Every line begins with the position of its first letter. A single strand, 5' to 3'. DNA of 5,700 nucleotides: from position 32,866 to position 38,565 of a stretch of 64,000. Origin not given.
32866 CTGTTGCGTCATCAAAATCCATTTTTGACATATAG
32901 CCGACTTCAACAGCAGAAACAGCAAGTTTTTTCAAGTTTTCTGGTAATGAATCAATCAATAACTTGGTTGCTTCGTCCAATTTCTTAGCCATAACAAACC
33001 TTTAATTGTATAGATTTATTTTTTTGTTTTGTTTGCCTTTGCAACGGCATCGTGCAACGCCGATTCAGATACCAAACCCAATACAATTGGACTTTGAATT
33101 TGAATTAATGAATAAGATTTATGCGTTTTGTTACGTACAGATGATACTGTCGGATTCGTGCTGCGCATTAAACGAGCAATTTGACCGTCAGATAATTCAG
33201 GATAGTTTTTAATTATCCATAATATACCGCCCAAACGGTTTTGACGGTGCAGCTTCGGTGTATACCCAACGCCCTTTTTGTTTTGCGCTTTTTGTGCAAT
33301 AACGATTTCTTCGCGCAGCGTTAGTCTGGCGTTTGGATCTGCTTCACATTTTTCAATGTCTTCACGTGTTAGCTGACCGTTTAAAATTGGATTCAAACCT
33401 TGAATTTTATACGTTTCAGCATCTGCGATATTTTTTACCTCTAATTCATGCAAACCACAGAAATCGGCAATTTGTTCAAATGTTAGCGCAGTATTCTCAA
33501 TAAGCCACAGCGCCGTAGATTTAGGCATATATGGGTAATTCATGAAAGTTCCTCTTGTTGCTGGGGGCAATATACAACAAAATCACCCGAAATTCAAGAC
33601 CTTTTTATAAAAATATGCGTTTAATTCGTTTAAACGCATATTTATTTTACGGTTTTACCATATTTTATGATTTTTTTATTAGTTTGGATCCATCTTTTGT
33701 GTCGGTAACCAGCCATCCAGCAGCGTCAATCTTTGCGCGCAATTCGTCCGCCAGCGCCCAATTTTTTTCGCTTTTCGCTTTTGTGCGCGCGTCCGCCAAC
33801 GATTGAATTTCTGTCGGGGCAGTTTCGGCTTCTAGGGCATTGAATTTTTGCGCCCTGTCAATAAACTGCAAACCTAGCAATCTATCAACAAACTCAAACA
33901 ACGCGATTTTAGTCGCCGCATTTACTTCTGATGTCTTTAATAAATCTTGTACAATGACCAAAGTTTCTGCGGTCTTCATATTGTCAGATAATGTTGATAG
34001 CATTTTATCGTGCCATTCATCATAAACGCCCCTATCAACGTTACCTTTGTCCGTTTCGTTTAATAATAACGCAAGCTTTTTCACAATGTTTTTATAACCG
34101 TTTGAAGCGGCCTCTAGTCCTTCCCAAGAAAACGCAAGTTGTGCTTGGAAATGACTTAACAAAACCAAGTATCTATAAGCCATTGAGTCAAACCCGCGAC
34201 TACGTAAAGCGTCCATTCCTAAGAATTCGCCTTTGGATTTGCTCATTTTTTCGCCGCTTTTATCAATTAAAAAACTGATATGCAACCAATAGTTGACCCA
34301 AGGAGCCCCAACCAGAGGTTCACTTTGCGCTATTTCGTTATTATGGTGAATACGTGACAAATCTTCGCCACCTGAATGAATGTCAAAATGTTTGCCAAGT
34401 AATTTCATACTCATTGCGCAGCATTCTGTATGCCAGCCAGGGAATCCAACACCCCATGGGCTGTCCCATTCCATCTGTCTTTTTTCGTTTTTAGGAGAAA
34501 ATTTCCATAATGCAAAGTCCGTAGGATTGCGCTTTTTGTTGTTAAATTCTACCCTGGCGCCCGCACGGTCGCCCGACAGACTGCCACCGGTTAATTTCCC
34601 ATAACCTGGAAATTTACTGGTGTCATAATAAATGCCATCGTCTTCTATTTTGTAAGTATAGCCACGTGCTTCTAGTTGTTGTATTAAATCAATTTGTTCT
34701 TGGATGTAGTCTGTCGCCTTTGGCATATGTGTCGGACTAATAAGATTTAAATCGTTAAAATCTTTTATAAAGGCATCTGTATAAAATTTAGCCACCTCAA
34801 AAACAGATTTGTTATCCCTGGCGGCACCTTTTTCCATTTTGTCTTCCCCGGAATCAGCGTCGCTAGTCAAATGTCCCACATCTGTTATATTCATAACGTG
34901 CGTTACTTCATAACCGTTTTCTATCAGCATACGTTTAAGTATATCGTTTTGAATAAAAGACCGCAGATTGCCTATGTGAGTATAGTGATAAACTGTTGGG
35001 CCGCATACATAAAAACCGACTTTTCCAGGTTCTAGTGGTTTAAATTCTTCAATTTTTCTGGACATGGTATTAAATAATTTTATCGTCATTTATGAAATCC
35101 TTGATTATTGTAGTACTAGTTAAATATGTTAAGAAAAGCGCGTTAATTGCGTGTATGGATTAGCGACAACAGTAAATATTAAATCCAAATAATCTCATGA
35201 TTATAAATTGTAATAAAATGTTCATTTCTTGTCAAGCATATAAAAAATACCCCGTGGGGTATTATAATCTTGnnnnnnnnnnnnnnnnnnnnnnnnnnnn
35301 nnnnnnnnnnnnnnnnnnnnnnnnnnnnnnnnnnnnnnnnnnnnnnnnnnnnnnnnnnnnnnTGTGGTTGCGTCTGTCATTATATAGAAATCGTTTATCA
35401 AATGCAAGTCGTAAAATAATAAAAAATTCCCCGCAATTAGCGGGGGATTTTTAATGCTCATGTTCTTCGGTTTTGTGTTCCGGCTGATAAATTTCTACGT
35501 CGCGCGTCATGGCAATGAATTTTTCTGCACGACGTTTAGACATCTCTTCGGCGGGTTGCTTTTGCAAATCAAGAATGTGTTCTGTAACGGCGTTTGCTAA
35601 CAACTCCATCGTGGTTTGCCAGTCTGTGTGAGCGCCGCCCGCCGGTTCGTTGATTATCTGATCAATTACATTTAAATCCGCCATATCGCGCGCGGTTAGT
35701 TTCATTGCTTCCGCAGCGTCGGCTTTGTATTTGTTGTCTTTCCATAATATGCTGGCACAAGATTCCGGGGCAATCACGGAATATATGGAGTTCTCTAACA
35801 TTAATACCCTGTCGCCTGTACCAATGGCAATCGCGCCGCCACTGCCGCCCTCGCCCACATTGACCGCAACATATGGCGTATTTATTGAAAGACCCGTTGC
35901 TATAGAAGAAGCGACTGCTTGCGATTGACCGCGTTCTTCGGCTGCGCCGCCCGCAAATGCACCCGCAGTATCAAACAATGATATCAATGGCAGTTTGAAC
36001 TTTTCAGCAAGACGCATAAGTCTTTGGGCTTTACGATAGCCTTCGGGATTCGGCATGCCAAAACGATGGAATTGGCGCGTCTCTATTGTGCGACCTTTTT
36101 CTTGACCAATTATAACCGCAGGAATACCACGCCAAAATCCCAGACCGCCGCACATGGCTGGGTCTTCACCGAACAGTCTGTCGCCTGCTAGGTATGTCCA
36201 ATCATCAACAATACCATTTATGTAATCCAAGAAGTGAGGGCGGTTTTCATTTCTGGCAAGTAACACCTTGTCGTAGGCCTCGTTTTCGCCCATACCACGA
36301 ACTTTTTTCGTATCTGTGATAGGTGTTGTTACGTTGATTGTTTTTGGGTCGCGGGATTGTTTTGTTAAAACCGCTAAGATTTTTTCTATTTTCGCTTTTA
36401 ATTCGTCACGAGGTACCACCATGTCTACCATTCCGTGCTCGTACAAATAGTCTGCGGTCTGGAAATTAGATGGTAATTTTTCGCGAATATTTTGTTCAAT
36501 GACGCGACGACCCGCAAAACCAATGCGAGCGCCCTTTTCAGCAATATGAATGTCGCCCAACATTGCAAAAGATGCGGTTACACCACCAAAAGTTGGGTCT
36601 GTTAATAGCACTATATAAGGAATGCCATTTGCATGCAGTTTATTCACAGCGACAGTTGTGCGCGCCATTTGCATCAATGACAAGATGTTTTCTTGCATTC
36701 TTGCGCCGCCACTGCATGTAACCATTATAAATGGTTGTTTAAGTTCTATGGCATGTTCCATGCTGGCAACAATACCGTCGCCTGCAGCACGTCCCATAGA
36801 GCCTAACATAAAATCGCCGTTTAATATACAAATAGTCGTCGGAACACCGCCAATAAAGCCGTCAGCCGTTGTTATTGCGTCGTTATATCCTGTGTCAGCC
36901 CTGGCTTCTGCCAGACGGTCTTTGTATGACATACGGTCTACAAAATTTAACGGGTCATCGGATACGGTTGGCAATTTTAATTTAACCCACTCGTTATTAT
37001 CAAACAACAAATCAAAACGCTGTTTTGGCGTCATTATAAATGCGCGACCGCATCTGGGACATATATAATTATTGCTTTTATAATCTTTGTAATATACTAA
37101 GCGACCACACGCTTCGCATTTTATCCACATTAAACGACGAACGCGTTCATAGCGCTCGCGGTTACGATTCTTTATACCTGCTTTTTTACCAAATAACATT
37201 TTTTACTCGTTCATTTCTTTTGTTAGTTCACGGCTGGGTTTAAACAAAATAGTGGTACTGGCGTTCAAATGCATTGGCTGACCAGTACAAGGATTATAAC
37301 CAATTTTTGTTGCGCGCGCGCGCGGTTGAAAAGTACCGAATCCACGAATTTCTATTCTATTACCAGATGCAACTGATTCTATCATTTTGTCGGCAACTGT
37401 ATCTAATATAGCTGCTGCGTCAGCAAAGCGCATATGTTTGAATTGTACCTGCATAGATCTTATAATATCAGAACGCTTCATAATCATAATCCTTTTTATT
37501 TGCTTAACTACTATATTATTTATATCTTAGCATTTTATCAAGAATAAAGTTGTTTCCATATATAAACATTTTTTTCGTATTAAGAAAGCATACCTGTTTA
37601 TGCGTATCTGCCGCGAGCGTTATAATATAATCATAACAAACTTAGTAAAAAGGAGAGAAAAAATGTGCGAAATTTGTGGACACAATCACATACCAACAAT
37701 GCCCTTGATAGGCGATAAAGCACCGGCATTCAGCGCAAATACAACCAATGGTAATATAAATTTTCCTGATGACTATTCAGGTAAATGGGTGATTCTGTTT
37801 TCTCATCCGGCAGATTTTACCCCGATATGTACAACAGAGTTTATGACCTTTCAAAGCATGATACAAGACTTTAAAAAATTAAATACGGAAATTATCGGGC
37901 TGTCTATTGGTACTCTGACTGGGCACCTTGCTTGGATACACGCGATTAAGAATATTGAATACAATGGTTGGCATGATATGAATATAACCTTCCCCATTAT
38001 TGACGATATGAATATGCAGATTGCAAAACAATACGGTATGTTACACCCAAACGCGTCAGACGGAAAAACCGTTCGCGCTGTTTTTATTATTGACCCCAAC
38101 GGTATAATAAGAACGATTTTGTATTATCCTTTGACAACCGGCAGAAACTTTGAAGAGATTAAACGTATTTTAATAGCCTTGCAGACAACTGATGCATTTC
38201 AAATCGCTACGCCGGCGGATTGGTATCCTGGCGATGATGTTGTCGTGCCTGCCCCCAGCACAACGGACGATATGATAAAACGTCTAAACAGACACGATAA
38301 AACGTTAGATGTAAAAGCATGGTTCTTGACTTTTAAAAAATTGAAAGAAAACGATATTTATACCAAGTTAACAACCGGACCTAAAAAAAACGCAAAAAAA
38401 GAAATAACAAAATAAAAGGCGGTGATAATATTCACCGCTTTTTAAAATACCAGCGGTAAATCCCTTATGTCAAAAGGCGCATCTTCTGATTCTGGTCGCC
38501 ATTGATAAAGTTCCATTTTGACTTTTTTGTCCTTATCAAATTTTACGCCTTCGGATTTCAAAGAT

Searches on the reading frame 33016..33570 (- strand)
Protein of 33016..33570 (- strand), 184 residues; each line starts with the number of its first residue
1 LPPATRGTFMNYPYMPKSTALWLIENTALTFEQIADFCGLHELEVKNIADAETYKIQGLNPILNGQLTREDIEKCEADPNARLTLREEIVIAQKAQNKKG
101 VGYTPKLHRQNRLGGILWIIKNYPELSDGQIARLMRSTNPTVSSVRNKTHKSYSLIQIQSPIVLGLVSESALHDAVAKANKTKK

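Call 84: search_protein_families(library=pfam, proteins=[window:33016-33570:-], max_evalue=0.0001)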
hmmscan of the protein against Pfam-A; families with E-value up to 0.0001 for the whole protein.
window:33016-33570:- (184 aa): 1 family
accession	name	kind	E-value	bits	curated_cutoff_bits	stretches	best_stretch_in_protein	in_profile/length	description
PF06242.16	TrcR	-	2.6e-41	141.4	22.2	1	43-181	1-139/139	Transcriptional cell cycle regulator TrcR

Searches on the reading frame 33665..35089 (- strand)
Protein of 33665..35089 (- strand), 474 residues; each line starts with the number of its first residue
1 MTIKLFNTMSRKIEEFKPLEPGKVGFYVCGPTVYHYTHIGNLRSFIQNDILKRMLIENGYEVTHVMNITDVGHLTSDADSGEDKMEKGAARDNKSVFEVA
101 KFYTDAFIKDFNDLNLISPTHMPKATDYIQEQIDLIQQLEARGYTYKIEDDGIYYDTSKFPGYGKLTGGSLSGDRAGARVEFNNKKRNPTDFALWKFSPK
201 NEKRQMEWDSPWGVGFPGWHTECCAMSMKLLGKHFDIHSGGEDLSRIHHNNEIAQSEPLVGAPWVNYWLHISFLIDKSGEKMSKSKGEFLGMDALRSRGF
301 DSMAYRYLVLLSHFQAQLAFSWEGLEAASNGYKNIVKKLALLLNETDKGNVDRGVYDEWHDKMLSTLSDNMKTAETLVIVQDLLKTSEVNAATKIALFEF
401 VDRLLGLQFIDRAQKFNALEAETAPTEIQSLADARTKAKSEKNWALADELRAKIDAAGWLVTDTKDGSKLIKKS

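Call 43: search_protein_families(library=pfam, proteins=[window:33665-35089:-], max_evalue=0.00001)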
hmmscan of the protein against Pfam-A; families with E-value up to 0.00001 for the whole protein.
window:33665-35089:- (474 aa): 2 families
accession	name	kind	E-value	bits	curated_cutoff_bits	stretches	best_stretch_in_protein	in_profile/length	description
PF01406.26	tRNA-synt_1e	-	1.8e-92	310.4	27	1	16-329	2-300/301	tRNA synthetases class I (C) catalytic domain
PF09334.17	tRNA-synt_1g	-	2e-08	33.9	20.1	0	36-156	13-124/391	tRNA synthetases class I (M)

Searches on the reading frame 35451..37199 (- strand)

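Call 43: search_protein_families(library=pfam, proteins=[window:35451-37199:-], max_evalue=0.00001)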
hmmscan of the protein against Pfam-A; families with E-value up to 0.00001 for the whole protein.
window:35451-37199:- (582 aa): 3 families
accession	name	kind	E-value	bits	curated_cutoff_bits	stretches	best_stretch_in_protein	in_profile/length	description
PF03255.19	ACCA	-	2.6e-110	368.9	23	1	263-564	7-309/310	Acetyl co-enzyme A carboxylase carboxyltransferase-like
PF01039.27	Carboxyl_trans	-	2.8e-34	119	22.3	1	92-500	26-438/493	Carboxyl transferase domain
PF17848.7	Zn_ribbon_ACC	-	1.7e-06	28.5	24.5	1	25-50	1-26/26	Acetyl-CoA carboxylase zinc finger domain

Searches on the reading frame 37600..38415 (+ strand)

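Call 84: search_protein_families(library=pfam, proteins=[window:37600-38415:+], max_evalue=0.0001)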
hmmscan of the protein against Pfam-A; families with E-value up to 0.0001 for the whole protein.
window:37600-38415:+ (271 aa): 3 families
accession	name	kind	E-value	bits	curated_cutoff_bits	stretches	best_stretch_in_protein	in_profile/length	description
PF00578.27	AhpC-TSA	-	5e-33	114.1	26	1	37-172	1-123/124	AhpC/TSA family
PF08534.16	Redoxin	-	6.1e-14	52.5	26.6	1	38-179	3-137/148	Redoxin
PF10417.14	1-cysPrx_C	-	1.6e-11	44.4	21.1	1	193-229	1-38/41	C-terminal domain of 1-Cys peroxiredoxin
